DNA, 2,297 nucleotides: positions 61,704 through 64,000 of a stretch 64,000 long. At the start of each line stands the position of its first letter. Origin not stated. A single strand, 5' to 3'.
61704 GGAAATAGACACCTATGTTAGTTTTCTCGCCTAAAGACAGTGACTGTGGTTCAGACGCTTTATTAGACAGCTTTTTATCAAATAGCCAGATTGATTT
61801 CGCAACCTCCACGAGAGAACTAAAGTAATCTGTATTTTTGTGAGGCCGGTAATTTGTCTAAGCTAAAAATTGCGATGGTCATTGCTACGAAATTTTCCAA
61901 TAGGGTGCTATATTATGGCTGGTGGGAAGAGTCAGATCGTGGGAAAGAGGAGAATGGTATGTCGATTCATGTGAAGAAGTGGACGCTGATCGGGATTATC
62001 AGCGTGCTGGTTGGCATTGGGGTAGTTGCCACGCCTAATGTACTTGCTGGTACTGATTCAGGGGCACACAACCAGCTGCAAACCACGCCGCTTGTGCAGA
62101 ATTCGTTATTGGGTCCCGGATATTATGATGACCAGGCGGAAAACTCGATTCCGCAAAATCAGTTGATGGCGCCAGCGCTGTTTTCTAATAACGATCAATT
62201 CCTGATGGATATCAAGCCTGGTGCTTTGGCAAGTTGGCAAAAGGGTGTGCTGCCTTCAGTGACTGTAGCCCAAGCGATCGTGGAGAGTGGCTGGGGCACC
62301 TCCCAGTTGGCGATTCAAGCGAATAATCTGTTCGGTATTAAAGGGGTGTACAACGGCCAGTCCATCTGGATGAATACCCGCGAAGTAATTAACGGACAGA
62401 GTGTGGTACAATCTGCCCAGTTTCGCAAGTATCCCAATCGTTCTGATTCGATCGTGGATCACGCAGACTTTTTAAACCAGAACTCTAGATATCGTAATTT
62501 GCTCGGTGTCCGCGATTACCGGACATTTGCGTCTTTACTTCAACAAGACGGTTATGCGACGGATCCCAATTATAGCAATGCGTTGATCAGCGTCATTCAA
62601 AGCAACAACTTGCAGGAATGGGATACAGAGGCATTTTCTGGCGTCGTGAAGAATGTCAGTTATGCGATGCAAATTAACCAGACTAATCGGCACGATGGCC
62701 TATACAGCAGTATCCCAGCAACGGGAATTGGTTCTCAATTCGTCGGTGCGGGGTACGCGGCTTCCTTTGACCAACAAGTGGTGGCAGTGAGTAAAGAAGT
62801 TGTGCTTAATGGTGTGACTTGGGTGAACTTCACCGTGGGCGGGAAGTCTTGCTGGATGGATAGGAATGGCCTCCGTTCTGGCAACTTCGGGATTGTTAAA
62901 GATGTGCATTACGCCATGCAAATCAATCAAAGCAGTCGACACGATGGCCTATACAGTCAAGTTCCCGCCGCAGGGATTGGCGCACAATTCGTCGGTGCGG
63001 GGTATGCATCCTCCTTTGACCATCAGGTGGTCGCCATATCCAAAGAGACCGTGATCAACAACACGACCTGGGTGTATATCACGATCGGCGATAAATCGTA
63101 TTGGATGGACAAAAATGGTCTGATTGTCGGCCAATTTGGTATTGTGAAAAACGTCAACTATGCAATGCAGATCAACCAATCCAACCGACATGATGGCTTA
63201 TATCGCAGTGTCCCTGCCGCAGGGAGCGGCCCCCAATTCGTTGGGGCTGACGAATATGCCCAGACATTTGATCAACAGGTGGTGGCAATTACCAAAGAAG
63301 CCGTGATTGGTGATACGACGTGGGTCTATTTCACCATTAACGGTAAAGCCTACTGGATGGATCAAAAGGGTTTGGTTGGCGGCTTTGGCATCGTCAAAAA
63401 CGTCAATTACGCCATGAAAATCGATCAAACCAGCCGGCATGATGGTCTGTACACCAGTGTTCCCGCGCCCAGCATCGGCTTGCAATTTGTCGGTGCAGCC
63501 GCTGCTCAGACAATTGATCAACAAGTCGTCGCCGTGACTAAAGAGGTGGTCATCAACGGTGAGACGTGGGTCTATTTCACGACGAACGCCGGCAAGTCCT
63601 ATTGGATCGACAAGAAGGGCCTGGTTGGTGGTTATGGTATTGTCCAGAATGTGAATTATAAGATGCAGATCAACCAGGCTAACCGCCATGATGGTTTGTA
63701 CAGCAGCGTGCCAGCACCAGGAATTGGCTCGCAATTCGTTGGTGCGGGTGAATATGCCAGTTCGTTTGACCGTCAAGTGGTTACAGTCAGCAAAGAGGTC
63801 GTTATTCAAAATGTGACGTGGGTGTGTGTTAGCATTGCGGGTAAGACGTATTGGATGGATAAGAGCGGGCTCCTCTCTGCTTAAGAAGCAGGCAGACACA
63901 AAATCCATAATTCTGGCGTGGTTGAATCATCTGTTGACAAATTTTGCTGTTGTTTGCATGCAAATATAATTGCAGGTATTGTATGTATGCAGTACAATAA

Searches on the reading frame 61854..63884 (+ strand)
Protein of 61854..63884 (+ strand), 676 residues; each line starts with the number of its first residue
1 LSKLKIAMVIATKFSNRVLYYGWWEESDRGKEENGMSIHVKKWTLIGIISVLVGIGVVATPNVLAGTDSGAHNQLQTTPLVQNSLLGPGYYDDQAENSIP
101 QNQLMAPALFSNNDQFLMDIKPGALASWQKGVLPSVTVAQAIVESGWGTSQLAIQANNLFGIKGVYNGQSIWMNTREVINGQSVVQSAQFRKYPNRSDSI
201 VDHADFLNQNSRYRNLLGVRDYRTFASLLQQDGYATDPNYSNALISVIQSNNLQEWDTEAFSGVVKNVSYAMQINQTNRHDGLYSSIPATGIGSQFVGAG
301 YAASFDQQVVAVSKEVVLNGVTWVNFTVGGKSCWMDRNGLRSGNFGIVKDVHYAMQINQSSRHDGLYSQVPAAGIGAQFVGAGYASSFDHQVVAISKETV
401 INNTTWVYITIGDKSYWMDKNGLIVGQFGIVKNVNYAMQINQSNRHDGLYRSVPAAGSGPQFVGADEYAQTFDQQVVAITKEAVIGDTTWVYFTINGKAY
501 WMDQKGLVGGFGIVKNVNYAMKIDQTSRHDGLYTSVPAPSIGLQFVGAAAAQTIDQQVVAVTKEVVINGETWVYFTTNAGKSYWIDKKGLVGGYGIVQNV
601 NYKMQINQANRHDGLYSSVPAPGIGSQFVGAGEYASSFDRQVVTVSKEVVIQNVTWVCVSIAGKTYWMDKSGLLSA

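Call 10: search_protein_families(library=ncbifam, proteins=[window:61854-63884:+], max_evalue=0.001)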
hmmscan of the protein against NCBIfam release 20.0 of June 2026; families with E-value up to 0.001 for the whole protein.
window:61854-63884:+ (676 aa): 13 families
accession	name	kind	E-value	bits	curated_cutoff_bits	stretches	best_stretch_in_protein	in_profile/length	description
NF038016.1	sporang_Gsm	equivalog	1.5e-34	119.9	240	1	110-257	161-316/316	sporangiospore maturation cell wall hydrolase GsmA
TIGR02541.1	flagell_FlgJ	equivalog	8.8e-33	114.4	193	1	93-250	128-292/294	flagellar assembly peptidoglycan hydrolase FlgJ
NF033202.0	GW_glycos_SH3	domain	3.3e-24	85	50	1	432-506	7-77/81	GW domain-containing glycosaminoglycan-binding protein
NF006360.0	PRK08581.1-2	equivalog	3.2e-23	82.1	605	1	131-262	429-568/709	amidase domain-containing protein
NF009354.0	PRK12709.1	equivalog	1.8e-20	73.7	456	1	122-249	186-320/323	flagellar rod assembly protein/muramidase FlgJ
NF006359.0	PRK08581.1-1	equivalog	2.9e-17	62.6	798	1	131-263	339-478/619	amidase domain-containing protein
NF009355.0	PRK12710.1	equivalog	8.2e-17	61.3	358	1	112-254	129-279/291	flagellar rod assembly protein/muramidase FlgJ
NF009357.0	PRK12712.1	equivalog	2.9e-16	59.8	606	1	122-249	207-340/344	flagellar rod assembly protein/muramidase FlgJ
NF004974.0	PRK06347.1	equivalog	4.5e-16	59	701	1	132-264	170-310/592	1,4-beta-N-acetylmuramoylhydrolase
NF006361.0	PRK08581.1-3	equivalog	9.2e-16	57.4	839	1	131-323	367-571/652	amidase domain-containing protein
NF009358.0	PRK12713.1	equivalog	3.2e-14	53.1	595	1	125-249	194-324/339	flagellar rod assembly protein/muramidase FlgJ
NF006362.0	PRK08581.1-4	equivalog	2.1e-12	46.8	620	1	133-258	258-389/541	amidase domain-containing protein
NF007681.0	PRK10356.1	equivalog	2.4e-07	30.3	193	1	133-186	149-200/274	protein bax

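Call 11: search_protein_families(library=pfam, proteins=[window:61854-63884:+], max_evalue=0.01)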
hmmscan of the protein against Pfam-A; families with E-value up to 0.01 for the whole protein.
window:61854-63884:+ (676 aa): 2 families
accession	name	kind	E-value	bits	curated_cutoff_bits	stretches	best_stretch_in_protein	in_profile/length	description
PF13457.12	GW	-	3.5e-74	245.9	21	5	432-507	3-75/76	GW (Gly-Tryp) dipeptide domain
PF01832.25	Glucosaminidase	-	3.7e-39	134.6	30.2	1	129-253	10-123/123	Mannosyl-glycoprotein endo-beta-N-acetylglucosaminidase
